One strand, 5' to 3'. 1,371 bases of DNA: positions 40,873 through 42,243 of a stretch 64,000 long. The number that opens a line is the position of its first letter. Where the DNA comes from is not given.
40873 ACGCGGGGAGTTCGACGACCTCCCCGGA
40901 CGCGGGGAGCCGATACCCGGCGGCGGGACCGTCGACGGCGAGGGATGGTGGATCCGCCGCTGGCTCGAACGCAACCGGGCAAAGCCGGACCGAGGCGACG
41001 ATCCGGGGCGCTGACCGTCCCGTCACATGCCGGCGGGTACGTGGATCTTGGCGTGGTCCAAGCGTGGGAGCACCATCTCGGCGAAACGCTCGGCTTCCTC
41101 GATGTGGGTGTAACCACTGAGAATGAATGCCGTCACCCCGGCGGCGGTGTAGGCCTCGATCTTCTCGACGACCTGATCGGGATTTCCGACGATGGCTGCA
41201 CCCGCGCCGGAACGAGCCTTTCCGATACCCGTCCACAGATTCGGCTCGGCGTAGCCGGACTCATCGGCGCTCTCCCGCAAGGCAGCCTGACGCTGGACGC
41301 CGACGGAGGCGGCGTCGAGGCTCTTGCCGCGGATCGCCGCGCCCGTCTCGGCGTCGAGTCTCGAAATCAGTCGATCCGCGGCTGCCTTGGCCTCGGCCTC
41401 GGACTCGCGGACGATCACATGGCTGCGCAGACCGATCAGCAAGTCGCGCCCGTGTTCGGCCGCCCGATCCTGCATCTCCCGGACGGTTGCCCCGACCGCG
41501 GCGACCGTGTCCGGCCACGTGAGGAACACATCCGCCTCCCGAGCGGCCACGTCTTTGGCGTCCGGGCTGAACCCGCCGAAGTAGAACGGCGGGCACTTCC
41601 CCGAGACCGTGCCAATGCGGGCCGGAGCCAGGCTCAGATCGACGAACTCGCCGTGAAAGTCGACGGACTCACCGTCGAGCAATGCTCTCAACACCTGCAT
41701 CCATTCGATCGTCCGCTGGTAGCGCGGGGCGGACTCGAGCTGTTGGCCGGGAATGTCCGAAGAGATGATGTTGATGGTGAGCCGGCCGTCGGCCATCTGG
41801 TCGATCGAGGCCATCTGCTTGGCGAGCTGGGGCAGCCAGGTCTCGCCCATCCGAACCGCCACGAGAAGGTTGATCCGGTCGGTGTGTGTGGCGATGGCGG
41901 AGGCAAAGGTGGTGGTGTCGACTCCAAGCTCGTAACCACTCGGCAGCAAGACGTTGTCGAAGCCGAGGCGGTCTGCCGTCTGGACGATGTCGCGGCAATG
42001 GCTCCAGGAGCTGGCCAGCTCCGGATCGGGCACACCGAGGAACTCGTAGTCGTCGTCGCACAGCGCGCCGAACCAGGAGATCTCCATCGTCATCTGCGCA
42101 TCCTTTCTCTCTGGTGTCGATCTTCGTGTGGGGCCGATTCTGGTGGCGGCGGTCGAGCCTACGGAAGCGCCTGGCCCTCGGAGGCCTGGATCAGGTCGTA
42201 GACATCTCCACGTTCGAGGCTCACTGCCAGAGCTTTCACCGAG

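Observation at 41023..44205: Probable sulfoquinovose monooxygenase (sulfo-SMO) pathway in an Acidimicrobiia-like actinobacterium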

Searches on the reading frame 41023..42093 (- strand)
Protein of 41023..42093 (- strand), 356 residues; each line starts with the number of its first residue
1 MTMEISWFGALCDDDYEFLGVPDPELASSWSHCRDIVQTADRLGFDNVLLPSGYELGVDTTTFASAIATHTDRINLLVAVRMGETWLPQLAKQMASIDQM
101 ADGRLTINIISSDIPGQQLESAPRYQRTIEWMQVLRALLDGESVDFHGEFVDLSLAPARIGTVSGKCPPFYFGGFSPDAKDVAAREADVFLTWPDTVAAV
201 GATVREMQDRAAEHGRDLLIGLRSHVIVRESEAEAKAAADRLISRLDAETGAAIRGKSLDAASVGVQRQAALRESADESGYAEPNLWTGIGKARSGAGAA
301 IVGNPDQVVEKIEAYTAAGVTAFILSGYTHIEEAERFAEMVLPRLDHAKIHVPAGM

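Call 4: search_solved_structures(query=window:41023-42093:-, max_evalue=0.001, show_alignments=2)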
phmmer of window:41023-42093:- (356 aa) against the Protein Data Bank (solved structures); distinct sequences matched with E-value up to 0.001: 20.
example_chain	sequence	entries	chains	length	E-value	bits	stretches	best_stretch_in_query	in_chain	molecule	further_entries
7olf_A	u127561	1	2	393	4.2e-108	364.9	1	3-347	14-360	Methanesulfonate sulfonatase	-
7oh2_A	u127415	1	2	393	8.8e-105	353.9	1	3-348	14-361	Alkanesulfonate monooxygenase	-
7jv3_A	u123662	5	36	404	1.4e-71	244.8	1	2-346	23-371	Alkanesulfonate monooxygenase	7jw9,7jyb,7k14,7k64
1nqk_A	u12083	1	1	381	8.2e-68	232.4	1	2-353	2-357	Alkanesulfonate monooxygenase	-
1m41_A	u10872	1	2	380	1.6e-67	231.4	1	6-353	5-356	FMNH2-dependent alkanesulfonate monooxygenase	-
8t0u_A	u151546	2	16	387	8.3e-32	114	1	32-345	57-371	FMNH(2)-dependent dimethylsulfone monooxygenase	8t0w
3rao_A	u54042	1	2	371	6.9e-26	94.6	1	21-346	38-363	Putative Luciferase-like Monooxygenase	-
8vw6_A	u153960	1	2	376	2.5e-24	89.4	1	22-345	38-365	Alkanesulfonate monooxygenase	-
7e36_B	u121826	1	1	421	2.5e-10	43.4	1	63-242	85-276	FMN-dependent oxidoreductase (Nitrilotriacetate monooxygenase family)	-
8qpm_A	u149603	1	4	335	1.1e-07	34.7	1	61-326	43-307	5,10-methylenetetrahydromethanopterin reductase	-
8qpl_A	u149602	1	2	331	1.3e-07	34.5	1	61-325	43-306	5,10-methylenetetrahydromethanopterin reductase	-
8qq8_A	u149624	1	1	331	1.3e-07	34.5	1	61-325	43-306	5,10-methylenetetrahydromethanopterin reductase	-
1ezw_A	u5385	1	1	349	7.4e-06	28.7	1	130-327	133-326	COENZYME F420-DEPENDENT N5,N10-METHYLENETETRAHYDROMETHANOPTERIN REDUCTASE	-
6sgg_AAA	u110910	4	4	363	1e-05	28.3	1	57-296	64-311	Pyrimidine monooxygenase RutA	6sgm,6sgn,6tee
6sgl_AAA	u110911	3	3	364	1e-05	28.2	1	57-296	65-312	Pyrimidine monooxygenase RutA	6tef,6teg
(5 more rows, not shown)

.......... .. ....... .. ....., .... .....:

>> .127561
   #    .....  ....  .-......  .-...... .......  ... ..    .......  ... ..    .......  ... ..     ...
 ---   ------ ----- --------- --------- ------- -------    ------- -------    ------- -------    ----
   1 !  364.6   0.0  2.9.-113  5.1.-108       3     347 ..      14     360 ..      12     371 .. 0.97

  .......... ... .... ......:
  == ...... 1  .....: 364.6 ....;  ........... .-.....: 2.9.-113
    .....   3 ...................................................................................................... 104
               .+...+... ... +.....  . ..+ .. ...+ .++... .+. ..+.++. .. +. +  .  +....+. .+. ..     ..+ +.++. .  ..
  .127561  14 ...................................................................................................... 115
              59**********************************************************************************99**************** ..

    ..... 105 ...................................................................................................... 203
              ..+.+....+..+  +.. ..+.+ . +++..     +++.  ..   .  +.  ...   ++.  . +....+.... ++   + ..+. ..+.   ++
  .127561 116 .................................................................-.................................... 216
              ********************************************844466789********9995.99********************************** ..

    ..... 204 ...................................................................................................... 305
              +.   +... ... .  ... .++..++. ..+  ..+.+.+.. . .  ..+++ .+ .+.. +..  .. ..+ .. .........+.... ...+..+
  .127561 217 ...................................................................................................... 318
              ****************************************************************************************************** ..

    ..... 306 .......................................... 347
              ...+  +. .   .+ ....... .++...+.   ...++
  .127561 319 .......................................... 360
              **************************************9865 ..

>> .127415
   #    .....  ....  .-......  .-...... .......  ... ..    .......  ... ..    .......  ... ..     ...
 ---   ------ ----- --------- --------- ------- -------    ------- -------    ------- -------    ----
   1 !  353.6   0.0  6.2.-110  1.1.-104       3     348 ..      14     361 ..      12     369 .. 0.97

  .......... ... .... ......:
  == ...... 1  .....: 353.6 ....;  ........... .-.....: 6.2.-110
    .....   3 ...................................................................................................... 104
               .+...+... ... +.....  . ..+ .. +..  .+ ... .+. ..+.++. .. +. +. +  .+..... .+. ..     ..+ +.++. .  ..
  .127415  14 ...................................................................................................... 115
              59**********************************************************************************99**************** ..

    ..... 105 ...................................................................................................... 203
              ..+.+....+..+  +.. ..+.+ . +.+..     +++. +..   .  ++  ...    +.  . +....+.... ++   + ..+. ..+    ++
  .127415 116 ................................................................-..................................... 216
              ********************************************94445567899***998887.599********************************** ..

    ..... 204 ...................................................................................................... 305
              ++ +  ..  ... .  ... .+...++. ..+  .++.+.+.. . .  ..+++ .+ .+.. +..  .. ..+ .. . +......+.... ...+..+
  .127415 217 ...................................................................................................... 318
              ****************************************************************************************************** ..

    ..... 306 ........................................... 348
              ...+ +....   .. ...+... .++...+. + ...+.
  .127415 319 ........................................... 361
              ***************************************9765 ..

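Call 9: search_protein_families(library=pfam, proteins=[window:41023-42093:-], max_evalue=0.001)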
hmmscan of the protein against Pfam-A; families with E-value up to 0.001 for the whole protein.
window:41023-42093:- (356 aa): 1 family
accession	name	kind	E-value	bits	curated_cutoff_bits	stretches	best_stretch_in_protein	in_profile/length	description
PF00296.26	Bac_luciferase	-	2.8e-55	188.3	27.9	1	28-321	19-313/314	Luciferase-like monooxygenase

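Call 10: search_protein_families(library=ncbifam, proteins=[window:41023-42093:-], max_evalue=0.001)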
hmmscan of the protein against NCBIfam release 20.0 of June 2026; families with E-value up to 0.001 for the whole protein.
window:41023-42093:- (356 aa): 22 families
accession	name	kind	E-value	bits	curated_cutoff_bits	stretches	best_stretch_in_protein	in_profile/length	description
TIGR03565.1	alk_sulf_monoox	equivalog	1.2e-83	281.1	518.2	1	5-345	2-346/346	FMNH2-dependent alkanesulfonate monooxygenase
NF001939.1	PRK00719.1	subfamily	1.4e-82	277.4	510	1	12-349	8-350/373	alkanesulfonate monooxygenase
TIGR04021.1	LLM_DMSO2_sfnG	equivalog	1.2e-39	136.7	382.95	1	33-347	30-347/350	dimethylsulfone monooxygenase SfnG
TIGR03860.1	FMN_nitrolo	subfamily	3.9e-23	81.9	279.7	2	144-347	186-406/422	NtaA/DmoA family FMN-dependent monooxygenase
TIGR03619.1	F420_Rv2161c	subfamily_domain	1.6e-20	73.8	166.9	1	65-220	51-211/247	TIGR03619 family F420-dependent LLM class oxidoreductase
TIGR03564.1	F420_MSMEG_4879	subfamily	7.7e-18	65.1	234.25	1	36-244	4-216/265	TIGR03564 family F420-dependent LLM class oxidoreductase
TIGR03857.1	F420_MSMEG_2249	hypoth_equivalog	2.1e-13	50.2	218.4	1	37-218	20-203/329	TIGR03857 family LLM class F420-dependent oxidoreductase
TIGR04024.1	F420_NP1902A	hypoth_equivalog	2.5e-13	49.5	345.4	1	32-241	16-226/330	TIGR04024 family LLM class F420-dependent oxidoreductase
NF002619.0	PRK02271.1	equivalog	2.7e-13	49.9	276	1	33-325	16-305/329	5,10-methylenetetrahydromethanopterin reductase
TIGR03841.1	F420_Rv3093c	subfamily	4.6e-13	49.2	213.65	1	33-325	12-294/298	LLM class F420-dependent oxidoreductase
TIGR03555.1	F420_mer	equivalog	7.9e-13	48.5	348.7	1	35-324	16-303/325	5,10-methylenetetrahydromethanopterin reductase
TIGR03560.1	F420_Rv1855c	subfamily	2.2e-10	40.7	231.4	1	28-217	10-218/227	TIGR03560 family F420-dependent LLM class oxidoreductase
TIGR03612.1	RutA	equivalog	2.5e-10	40.4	498.3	1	54-292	61-307/355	pyrimidine utilization protein A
TIGR03621.1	F420_MSMEG_2516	subfamily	4.7e-10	39.1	213.15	1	28-190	11-173/295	TIGR03621 family F420-dependent LLM class oxidoreductase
TIGR03559.1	F420_Rv3520c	subfamily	1.5e-09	37.4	335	1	31-166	13-151/325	LLM class F420-dependent oxidoreductase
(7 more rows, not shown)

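Call 25: find_homologous_proteins(query=window:41023-42093:-, max_evalue=1e-30)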
Query window:41023-42093:- (356 aa): 7783 proteins with E <= 1e-30 among 8000 candidates; the best 120 are listed.
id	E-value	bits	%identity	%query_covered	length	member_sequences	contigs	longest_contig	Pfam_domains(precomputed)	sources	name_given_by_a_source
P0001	3.3e-226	768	97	100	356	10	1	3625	PF00296.27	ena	-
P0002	1.2e-212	723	91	100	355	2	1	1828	PF00296.27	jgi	jgi:alkanesulfonate monooxygenase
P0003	4.6e-210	715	90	99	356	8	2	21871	PF00296.27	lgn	-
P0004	1.9e-209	713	90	99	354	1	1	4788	PF00296.27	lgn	-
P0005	6.0e-209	711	89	99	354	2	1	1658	PF00296.27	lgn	-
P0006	9.8e-209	711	90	99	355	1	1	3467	PF00296.27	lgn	-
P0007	3.5e-208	709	90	99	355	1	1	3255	PF00296.27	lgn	-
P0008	6.9e-208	708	89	99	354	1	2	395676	PF00296.27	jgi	jgi:alkanesulfonate monooxygenase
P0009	1.1e-207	707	89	99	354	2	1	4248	PF00296.27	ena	-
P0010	2.6e-207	706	89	99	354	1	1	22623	PF00296.27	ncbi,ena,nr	ncbi:MAG: LLM class flavin-dependent oxidoreductase [Acidimicrobiia bacterium]|nr:LLM class flavin-d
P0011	3.5e-207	706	88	99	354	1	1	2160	PF00296.27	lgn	-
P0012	5.2e-207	705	89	99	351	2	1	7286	PF00296.27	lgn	-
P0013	8.4e-207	704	90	98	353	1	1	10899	PF00296.27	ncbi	ncbi:MAG: LLM class flavin-dependent oxidoreductase [Acidimicrobiia bacterium]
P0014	2.2e-206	703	89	99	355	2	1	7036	PF00296.27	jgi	jgi:alkanesulfonate monooxygenase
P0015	3.3e-206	702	88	99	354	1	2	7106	PF00296.27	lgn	-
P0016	6.3e-206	701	88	99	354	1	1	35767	PF00296.27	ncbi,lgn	ncbi:MAG: LLM class flavin-dependent oxidoreductase [Acidimicrobiia bacterium]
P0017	8.5e-206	701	88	99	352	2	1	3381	PF00296.27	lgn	-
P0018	2.9e-205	699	88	99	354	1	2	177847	PF00296.27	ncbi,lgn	ncbi:MAG: LLM class flavin-dependent oxidoreductase [Acidimicrobiia bacterium]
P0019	4.7e-205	699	88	99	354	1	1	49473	PF00296.27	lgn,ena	-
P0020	5.3e-205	698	88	99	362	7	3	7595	PF00296.27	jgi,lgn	jgi:alkanesulfonate monooxygenase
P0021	1.3e-204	697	89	98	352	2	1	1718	PF00296.27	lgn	-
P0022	2.5e-204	696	88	99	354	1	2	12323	PF00296.27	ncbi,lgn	-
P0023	4.0e-201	686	87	98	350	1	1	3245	PF00296.27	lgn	-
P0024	4.4e-196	669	85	99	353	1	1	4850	PF00296.27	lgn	-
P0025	6.2e-195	665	84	99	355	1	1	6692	PF00296.27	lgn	-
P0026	7.9e-195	665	84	99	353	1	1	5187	PF00296.27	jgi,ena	-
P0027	3.4e-194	663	85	98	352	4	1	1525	PF00296.27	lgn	-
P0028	4.7e-190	649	82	98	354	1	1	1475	PF00296.27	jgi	jgi:alkanesulfonate monooxygenase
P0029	1.8e-189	647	82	98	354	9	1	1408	PF00296.27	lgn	-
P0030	5.9e-188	642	80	100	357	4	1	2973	PF00296.27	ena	-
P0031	1.4e-187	641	80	99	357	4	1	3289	PF00296.27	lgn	-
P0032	2.9e-186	637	80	99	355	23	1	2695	PF00296.27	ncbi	-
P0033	2.1e-183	627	79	98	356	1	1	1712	PF00296.27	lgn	-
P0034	4.8e-182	623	78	98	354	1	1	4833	PF00296.27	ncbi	-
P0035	8.5e-180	615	77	98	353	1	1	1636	PF00296.27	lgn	-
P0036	2.6e-178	611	76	98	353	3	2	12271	PF00296.27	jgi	jgi:alkanesulfonate monooxygenase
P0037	6.5e-177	606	77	98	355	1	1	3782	PF00296.27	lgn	-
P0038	1.7e-176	605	77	98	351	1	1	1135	PF00296.27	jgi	jgi:alkanesulfonate monooxygenase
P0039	4.2e-176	603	77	98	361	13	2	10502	PF00296.27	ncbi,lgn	ncbi:LLM class flavin-dependent oxidoreductase [soil metagenome]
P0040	5.3e-176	603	77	98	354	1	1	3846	PF00296.27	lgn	-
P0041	9.6e-174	596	76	99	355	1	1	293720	PF00296.27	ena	-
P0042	1.5e-173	595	74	98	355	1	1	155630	PF00296.27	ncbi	-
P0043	2.3e-173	594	74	98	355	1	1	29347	PF00296.27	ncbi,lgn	-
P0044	2.6e-173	594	75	98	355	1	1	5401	PF00296.27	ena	-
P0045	1.3e-172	592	74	98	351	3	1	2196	PF00296.27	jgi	jgi:alkanesulfonate monooxygenase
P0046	1.3e-172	592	74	98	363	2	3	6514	PF00296.27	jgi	-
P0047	1.4e-172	592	75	98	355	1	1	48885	PF00296.27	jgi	-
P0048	1.7e-172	591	74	98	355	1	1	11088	PF00296.27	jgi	jgi:alkanesulfonate monooxygenase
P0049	2.4e-172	591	76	98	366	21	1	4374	PF00296.27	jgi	jgi:alkanesulfonate monooxygenase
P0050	3.3e-172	591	74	98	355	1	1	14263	PF00296.27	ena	-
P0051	4.0e-172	590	74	97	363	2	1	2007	PF00296.27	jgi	-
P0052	5.7e-172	590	75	98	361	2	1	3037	PF00296.27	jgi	jgi:alkanesulfonate monooxygenase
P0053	9.7e-172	589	75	98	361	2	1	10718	PF00296.27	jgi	jgi:alkanesulfonate monooxygenase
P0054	1.8e-171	588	74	98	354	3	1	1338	PF00296.27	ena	-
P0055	4.5e-171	587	75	99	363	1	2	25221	PF00296.27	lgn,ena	-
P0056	5.8e-171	586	75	99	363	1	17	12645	PF00296.27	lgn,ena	-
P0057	5.8e-171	586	75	99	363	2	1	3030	PF00296.27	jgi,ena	-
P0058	6.0e-171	586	74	98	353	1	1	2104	PF00296.27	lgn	-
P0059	6.9e-171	586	75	99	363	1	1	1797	PF00296.27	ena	-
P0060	8.2e-171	586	74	98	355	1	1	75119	PF00296.27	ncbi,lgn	ncbi:MAG: LLM class flavin-dependent oxidoreductase [Acidimicrobiales bacterium]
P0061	8.6e-171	586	74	98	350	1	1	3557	PF00296.27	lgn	-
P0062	8.7e-171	586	74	99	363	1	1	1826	PF00296.27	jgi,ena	-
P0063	8.8e-171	586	76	97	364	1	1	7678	PF00296.27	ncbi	-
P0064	9.2e-171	586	75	98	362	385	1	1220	PF00296.27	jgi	-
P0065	9.9e-171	586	75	98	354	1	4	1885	PF00296.27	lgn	-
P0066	1.6e-170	585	73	98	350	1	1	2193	PF00296.27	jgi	jgi:alkanesulfonate monooxygenase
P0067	1.6e-170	585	74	99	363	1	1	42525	PF00296.27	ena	-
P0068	1.6e-170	585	74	98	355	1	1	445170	PF00296.27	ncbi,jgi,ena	jgi:alkanesulfonate monooxygenase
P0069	1.7e-170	585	74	99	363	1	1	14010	PF00296.27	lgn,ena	-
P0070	2.0e-170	585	75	99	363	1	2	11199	PF00296.27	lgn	-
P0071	2.0e-170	585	73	97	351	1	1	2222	PF00296.27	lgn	-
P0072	2.1e-170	585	73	97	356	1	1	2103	PF00296.27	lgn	-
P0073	2.6e-170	584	74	99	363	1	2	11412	PF00296.27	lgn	-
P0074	3.3e-170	584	74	99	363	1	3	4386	PF00296.27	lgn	-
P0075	3.5e-170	584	74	98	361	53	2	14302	PF00296.27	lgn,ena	-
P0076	3.7e-170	584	74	99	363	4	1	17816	PF00296.27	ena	-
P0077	3.8e-170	584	74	99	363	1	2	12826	PF00296.27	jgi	-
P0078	4.4e-170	584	74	99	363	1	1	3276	PF00296.27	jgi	-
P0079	4.6e-170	583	76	97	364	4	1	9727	PF00296.27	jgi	jgi:alkanesulfonate monooxygenase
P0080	5.7e-170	583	74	97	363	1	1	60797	PF00296.27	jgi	jgi:alkanesulfonate monooxygenase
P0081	6.1e-170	583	74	99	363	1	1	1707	PF00296.27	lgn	-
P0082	9.7e-170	582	73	99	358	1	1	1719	PF00296.27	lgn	-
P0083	1.0e-169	582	74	99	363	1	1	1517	PF00296.27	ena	-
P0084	1.0e-169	582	74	97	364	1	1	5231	PF00296.27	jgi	jgi:alkanesulfonate monooxygenase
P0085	1.0e-169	582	74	98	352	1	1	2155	PF00296.27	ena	-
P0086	1.1e-169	582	74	98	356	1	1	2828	PF00296.27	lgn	-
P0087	1.2e-169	582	76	97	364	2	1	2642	PF00296.27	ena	-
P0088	1.4e-169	582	74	99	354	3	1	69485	PF00296.27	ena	-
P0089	1.8e-169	582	74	99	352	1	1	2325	PF00296.27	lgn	-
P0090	2.1e-169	581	73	98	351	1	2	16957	PF00296.27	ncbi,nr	ncbi:MAG: LLM class flavin-dependent oxidoreductase [Acidimicrobiia bacterium]|nr:LLM class flavin-d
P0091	2.2e-169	581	73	98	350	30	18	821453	PF00296.27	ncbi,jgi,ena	-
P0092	2.9e-169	581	73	98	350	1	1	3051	PF00296.27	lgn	-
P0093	2.9e-169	581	73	98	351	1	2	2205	PF00296.27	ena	-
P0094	2.9e-169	581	72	98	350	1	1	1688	PF00296.27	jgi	-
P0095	3.2e-169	581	74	97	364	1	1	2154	PF00296.27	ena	-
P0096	3.2e-169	581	75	97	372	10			PF00296.27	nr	nr:LLM class flavin-dependent oxidoreductase [Ilumatobacter coccineus]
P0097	3.4e-169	581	74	98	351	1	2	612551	PF00296.27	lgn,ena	-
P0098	3.4e-169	581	73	98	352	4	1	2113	PF00296.27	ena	-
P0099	3.8e-169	580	74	97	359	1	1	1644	PF00296.27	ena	-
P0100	3.9e-169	580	73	98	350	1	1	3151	PF00296.27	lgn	-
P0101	4.1e-169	580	74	98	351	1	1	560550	PF00296.27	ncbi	ncbi:MAG: LLM class flavin-dependent oxidoreductase [Actinomycetota bacterium]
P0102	5.1e-169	580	75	97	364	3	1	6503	PF00296.27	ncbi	-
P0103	6.2e-169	580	74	98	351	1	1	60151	PF00296.27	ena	-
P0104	6.2e-169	580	74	98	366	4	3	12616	PF00296.27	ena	-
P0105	8.1e-169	579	76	97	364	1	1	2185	PF00296.27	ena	-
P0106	9.5e-169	579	74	97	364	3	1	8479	PF00296.27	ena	-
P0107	1.1e-168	579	74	98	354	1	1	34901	PF00296.27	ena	-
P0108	1.2e-168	579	75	97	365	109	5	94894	PF00296.27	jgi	jgi:alkanesulfonate monooxygenase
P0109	1.2e-168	579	74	98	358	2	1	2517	PF00296.27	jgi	-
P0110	1.2e-168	579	73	97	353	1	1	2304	PF00296.27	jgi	-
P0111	1.8e-168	578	73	99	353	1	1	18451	PF00296.27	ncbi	-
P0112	2.0e-168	578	74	98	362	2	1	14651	PF00296.27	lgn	-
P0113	2.0e-168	578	72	98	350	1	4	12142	PF00296.27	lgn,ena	-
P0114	2.0e-168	578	74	97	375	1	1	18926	PF00296.27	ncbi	-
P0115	2.5e-168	578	73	98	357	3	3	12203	PF00296.27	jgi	jgi:alkanesulfonate monooxygenase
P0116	2.5e-168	578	74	98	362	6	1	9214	PF00296.27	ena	-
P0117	3.2e-168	577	74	98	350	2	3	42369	PF00296.27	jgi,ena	-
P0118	3.7e-168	577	74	97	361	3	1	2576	PF00296.27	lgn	-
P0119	3.9e-168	577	74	97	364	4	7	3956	PF00296.27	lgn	-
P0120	4.1e-168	577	72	98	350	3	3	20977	PF00296.27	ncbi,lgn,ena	-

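Call 29: find_encoding_contigs(protein=P0008, flank=10000, max_places=2)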
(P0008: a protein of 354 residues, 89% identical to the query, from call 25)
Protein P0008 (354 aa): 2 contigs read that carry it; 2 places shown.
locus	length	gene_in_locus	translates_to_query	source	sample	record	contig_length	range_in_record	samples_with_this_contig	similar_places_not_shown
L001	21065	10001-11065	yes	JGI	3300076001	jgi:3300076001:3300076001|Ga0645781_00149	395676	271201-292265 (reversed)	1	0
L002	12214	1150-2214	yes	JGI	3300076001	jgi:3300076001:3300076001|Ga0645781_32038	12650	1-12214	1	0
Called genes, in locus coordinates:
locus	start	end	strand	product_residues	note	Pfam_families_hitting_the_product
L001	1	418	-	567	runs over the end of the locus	PF02690:Na_Pi_cotrans, PF01895:PhoU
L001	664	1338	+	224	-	PF01106:NifU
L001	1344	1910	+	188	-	PF03167:UDG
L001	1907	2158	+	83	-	-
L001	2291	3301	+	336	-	PF00356:LacI, PF00532:Peripla_BP_1, PF13407:Peripla_BP_4, PF13377:Peripla_BP_3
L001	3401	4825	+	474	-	PF01547:SBP_bac_1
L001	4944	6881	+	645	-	PF00528:BPD_transp_1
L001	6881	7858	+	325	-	PF00528:BPD_transp_1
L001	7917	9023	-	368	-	PF01408:GFO_IDH_MocA, PF02894:GFO_IDH_MocA_C, PF22725:GFO_IDH_MocA_C3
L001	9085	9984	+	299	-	PF00248:Aldo_ket_red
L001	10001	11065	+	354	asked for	PF00296:Bac_luciferase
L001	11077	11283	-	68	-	PF09350:DJC28_CD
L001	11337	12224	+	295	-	-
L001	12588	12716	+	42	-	-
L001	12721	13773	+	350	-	PF02625:XdhC_CoxI, PF13478:XdhC_C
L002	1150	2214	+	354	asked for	PF00296:Bac_luciferase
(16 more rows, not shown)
